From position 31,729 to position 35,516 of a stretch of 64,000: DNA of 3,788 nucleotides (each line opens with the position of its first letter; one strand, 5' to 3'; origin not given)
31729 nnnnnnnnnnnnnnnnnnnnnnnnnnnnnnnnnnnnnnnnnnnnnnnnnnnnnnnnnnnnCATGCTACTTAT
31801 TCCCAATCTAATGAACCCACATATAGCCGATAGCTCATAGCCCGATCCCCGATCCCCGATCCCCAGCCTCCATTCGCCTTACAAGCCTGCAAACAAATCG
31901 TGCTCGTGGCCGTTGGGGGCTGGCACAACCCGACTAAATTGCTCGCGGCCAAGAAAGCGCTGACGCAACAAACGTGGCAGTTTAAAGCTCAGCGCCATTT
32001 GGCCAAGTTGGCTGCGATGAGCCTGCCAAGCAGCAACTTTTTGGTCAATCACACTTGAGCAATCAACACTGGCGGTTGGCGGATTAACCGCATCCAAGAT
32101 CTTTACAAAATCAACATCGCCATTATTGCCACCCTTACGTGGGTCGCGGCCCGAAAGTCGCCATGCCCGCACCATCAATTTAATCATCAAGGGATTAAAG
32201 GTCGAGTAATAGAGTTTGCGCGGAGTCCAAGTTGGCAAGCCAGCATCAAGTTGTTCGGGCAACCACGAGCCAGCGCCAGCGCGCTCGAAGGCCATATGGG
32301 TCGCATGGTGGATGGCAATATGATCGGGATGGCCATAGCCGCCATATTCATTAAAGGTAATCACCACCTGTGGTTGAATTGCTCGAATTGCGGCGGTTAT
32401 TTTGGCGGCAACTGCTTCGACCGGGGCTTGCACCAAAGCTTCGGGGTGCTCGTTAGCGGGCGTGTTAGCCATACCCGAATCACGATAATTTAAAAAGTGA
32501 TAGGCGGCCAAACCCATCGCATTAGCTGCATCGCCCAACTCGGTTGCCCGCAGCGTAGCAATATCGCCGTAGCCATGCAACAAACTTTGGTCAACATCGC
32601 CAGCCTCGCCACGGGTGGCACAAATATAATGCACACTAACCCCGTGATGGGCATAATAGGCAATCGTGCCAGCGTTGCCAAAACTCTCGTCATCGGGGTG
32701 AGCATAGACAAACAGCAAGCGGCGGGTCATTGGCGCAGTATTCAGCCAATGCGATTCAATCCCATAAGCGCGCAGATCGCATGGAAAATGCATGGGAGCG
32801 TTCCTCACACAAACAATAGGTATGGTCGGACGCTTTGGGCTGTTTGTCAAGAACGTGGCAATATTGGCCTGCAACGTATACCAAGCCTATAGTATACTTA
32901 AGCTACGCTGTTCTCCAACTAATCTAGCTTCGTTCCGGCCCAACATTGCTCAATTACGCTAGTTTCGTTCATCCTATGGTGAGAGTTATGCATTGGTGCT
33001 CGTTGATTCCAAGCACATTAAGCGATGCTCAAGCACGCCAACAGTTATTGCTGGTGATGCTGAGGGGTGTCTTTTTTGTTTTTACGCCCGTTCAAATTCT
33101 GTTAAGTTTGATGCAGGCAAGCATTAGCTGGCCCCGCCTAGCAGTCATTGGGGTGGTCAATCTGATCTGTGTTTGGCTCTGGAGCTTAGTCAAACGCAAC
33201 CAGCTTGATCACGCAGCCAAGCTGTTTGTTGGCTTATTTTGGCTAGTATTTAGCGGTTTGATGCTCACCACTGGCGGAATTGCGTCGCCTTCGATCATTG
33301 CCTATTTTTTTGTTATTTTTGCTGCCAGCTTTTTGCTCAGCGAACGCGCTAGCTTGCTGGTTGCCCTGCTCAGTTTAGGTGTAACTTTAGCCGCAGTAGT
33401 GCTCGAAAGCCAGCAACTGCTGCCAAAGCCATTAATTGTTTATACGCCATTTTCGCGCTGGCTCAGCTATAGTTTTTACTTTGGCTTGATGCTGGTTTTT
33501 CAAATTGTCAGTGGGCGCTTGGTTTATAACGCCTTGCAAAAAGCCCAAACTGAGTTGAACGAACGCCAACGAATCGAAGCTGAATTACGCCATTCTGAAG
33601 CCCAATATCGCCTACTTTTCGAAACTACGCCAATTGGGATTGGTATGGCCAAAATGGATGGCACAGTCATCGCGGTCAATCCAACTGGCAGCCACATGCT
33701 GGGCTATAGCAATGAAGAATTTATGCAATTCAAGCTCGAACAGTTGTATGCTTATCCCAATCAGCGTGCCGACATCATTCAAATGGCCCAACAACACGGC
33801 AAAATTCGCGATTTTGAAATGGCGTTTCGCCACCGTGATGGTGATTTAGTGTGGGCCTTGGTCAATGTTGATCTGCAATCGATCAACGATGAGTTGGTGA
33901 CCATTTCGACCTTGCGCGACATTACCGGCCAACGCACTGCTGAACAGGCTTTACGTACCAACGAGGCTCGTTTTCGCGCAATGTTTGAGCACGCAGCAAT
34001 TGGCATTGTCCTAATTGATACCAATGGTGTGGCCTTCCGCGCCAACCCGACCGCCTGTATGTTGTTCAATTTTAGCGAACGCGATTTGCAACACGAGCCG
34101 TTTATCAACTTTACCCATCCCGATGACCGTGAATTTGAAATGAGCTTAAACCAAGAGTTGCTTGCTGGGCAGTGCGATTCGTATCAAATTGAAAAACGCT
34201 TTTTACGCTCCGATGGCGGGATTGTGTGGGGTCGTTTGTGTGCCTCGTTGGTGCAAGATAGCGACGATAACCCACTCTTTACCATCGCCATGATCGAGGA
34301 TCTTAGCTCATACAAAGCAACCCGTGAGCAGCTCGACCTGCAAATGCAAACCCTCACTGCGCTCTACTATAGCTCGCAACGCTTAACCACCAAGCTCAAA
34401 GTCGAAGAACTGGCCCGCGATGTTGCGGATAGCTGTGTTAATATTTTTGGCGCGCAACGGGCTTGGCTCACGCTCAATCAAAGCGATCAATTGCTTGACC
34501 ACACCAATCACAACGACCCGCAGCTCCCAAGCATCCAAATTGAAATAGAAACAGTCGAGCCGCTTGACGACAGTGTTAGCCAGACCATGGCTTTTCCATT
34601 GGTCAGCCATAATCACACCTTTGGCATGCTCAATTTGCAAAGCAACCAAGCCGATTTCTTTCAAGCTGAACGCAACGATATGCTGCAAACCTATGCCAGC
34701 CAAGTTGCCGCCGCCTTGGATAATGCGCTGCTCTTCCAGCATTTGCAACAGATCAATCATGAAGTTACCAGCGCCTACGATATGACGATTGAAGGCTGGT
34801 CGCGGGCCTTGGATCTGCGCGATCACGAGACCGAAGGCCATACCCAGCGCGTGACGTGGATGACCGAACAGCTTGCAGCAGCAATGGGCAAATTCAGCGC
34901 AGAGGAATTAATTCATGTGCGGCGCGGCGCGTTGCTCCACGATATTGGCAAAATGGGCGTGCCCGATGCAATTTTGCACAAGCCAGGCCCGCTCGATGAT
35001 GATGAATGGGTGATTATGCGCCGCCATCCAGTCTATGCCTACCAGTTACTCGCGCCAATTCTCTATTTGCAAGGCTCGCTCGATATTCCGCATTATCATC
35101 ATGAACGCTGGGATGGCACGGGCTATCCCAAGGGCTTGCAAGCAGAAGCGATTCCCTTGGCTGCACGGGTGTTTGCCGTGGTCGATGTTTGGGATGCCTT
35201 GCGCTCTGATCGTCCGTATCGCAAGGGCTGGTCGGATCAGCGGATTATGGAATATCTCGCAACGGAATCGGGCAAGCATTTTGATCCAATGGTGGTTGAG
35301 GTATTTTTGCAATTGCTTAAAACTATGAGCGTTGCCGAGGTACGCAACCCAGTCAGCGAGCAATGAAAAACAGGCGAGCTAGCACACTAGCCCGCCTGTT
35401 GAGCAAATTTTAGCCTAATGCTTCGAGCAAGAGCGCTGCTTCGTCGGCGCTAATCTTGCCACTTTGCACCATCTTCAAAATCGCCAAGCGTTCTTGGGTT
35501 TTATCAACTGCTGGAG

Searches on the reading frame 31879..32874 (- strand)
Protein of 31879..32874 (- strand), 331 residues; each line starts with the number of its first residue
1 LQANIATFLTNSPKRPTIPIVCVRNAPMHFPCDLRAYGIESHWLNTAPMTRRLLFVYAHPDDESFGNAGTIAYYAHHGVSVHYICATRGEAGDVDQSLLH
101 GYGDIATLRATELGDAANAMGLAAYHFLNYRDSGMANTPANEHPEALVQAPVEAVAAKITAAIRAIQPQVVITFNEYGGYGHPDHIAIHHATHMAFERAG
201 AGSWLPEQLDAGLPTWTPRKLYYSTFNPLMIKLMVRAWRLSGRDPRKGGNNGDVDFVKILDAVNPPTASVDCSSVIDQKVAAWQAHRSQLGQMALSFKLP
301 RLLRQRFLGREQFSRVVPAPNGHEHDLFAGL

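Call 65: search_protein_families(library=pfam, proteins=[window:31879-32874:-], max_evalue=0.00001)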
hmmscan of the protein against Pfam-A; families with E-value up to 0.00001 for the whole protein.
window:31879-32874:- (331 aa): 1 family
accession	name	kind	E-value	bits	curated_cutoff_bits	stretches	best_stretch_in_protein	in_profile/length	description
PF02585.22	PIG-L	-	1.4e-31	110.1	28.2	1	54-195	1-128/129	GlcNAc-PI de-N-acetylase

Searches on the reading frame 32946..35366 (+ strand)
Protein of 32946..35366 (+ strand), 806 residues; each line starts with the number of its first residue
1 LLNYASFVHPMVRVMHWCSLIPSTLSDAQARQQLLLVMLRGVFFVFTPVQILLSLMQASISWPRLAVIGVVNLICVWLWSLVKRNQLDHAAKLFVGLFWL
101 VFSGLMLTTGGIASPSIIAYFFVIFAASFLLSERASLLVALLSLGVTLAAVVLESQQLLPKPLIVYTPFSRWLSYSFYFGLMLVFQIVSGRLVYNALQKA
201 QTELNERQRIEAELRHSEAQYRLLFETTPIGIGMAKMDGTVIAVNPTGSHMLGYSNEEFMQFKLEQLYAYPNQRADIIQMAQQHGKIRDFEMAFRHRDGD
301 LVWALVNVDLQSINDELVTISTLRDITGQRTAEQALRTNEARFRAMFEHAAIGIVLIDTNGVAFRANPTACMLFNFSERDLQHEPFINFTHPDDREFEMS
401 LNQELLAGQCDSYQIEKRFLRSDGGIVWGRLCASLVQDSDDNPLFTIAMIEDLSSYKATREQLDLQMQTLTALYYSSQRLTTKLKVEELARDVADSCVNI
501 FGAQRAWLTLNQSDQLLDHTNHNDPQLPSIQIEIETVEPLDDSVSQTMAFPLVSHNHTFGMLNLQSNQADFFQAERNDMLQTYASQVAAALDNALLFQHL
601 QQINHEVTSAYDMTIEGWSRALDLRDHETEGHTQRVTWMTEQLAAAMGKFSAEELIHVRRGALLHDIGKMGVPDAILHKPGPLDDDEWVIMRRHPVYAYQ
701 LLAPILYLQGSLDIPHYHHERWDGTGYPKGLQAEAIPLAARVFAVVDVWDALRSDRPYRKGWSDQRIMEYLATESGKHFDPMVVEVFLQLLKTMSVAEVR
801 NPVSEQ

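Call 65: search_protein_families(library=pfam, proteins=[window:32946-35366:+], max_evalue=0.00001)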
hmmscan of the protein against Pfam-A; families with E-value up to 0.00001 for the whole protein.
window:32946-35366:+ (806 aa): 9 families
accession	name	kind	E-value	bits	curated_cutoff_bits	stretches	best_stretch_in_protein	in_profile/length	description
PF13487.12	HD_5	-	3.2e-33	115.3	27.2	1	620-783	5-170/170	HD domain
PF00989.32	PAS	-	7.9e-21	74.6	22.6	1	342-452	2-112/113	PAS fold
PF13426.13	PAS_9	-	7e-19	68.5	27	2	231-327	3-102/103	PAS domain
PF08447.18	PAS_3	-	5.1e-18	65.6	25.6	1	365-447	3-86/89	PAS fold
PF01966.28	HD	-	4.5e-16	59.6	22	1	631-751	3-115/116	HD domain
PF13188.13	PAS_8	-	2.6e-12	46.6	21.8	0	341-395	1-55/65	PAS domain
PF08448.16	PAS_4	-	3.3e-08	34.2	23.1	0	347-454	1-106/110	PAS fold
PF13185.12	GAF_2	-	6.2e-08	33.4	28.6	0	541-592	85-136/136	GAF domain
PF13492.12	GAF_3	-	3.6e-06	27.9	27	0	545-593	81-129/129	GAF domain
